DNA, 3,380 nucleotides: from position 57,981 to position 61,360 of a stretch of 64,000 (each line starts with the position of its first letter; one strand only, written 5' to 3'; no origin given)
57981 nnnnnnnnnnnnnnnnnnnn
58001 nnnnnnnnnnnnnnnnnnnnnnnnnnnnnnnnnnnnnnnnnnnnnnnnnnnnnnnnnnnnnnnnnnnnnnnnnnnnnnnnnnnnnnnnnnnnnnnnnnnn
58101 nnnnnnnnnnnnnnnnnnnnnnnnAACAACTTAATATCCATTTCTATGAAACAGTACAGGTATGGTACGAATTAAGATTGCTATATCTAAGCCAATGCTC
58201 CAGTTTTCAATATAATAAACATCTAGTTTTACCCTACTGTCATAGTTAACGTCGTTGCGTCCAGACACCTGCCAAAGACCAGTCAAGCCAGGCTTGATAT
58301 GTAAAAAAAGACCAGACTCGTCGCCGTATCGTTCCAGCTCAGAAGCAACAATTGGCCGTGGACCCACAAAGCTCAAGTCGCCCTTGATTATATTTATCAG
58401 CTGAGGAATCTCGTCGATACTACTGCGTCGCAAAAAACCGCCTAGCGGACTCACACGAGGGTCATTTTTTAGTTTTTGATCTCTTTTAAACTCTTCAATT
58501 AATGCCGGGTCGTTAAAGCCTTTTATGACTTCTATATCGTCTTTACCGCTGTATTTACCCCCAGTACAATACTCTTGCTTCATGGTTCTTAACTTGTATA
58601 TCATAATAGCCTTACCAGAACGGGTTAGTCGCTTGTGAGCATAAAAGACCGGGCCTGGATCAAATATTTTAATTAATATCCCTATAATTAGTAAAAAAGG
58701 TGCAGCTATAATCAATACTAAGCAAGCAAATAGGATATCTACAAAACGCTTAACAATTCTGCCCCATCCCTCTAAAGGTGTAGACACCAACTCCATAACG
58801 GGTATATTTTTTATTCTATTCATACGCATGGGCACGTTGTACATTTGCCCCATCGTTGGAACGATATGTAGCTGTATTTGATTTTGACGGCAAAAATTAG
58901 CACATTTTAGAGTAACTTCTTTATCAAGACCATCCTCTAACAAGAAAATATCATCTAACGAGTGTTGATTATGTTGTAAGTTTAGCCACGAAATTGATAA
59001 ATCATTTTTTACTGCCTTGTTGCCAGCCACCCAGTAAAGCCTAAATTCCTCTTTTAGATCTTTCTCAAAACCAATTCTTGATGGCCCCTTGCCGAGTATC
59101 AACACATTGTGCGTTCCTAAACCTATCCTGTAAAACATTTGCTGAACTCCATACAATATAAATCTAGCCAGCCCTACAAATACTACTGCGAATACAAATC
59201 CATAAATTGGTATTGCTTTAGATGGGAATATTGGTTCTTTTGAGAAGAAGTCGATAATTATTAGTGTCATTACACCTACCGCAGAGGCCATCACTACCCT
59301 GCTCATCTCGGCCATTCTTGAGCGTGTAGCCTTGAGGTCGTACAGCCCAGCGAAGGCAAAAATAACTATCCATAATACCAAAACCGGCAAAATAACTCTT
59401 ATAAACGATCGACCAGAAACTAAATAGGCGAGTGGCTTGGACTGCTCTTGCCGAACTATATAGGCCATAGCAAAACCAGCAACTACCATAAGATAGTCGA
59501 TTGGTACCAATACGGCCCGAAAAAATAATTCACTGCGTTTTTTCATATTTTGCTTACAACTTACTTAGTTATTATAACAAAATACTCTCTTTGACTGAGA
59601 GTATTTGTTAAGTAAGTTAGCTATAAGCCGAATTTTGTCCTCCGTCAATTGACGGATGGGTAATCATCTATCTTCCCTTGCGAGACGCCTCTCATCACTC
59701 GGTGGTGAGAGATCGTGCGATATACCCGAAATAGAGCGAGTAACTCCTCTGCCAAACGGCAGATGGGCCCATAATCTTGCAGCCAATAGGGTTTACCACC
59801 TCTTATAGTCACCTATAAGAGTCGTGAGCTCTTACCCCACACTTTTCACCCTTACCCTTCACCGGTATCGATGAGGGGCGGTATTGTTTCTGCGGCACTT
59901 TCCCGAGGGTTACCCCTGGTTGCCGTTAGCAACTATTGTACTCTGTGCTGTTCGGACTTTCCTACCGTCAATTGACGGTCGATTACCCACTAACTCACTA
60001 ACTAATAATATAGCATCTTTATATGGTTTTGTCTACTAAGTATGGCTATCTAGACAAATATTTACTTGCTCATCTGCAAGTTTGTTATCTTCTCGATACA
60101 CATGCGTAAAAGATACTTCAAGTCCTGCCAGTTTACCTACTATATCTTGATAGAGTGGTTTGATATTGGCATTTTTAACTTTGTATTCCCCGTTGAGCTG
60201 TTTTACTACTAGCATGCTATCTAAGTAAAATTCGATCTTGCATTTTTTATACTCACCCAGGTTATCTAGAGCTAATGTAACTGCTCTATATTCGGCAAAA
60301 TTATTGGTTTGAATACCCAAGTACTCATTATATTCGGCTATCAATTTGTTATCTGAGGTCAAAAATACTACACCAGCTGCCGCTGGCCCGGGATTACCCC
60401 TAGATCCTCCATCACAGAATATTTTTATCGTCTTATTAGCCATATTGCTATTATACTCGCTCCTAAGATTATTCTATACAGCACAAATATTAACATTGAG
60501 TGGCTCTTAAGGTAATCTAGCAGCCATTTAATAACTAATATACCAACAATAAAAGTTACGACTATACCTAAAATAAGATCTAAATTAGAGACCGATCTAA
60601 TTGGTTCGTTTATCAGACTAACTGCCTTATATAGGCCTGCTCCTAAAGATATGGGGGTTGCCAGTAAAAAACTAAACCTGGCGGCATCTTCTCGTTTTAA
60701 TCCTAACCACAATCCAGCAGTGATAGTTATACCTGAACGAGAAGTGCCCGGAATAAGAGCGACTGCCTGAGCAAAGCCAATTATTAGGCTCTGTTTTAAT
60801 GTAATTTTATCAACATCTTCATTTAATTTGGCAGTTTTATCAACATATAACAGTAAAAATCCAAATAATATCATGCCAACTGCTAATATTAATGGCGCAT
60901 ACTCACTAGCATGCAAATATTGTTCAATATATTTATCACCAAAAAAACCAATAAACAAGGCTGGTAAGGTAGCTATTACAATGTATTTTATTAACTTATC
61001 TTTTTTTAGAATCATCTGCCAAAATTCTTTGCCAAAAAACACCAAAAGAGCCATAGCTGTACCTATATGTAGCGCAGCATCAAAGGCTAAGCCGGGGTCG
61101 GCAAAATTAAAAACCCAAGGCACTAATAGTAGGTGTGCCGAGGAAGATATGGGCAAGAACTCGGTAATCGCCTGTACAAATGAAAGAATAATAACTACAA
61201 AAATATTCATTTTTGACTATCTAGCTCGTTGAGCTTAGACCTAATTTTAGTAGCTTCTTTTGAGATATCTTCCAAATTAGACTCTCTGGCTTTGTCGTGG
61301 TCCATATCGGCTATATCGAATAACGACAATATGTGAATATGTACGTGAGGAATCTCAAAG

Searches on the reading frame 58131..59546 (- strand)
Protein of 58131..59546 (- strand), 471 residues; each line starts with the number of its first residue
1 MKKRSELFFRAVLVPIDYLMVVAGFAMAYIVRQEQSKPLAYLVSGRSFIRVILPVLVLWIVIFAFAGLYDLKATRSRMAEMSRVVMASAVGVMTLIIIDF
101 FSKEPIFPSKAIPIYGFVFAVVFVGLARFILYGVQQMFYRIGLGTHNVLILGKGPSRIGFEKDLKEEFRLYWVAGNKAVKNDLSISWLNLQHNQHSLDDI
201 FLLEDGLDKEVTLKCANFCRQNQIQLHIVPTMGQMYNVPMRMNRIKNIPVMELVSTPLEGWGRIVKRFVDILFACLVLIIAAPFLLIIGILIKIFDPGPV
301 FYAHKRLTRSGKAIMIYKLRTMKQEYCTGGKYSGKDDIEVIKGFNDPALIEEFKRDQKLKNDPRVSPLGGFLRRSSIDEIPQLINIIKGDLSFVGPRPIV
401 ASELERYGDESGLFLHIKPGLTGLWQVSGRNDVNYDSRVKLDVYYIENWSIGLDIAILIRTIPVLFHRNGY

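Call 32: search_protein_families(library=pfam, proteins=[window:58131-59546:-], max_evalue=0.001)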
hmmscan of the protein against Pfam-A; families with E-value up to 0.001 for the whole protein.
window:58131-59546:- (471 aa): 2 families
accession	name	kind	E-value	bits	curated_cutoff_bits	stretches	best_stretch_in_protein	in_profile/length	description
PF02397.22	Bac_transf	-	5.6e-58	195.9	27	1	266-466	1-178/179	Bacterial sugar transferase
PF13727.12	CoA_binding_3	-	0.0003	21.3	25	1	65-141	2-76/175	CoA-binding domain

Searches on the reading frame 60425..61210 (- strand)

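Call 32: search_protein_families(library=pfam, proteins=[window:60425-61210:-], max_evalue=0.001)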
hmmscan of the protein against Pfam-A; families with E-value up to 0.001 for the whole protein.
window:60425-61210:- (261 aa): 1 family
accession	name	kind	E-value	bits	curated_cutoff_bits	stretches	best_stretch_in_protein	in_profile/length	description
PF02673.24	BacA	-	6.1e-75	252.7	33.4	1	7-251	2-256/257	Bacitracin resistance protein BacA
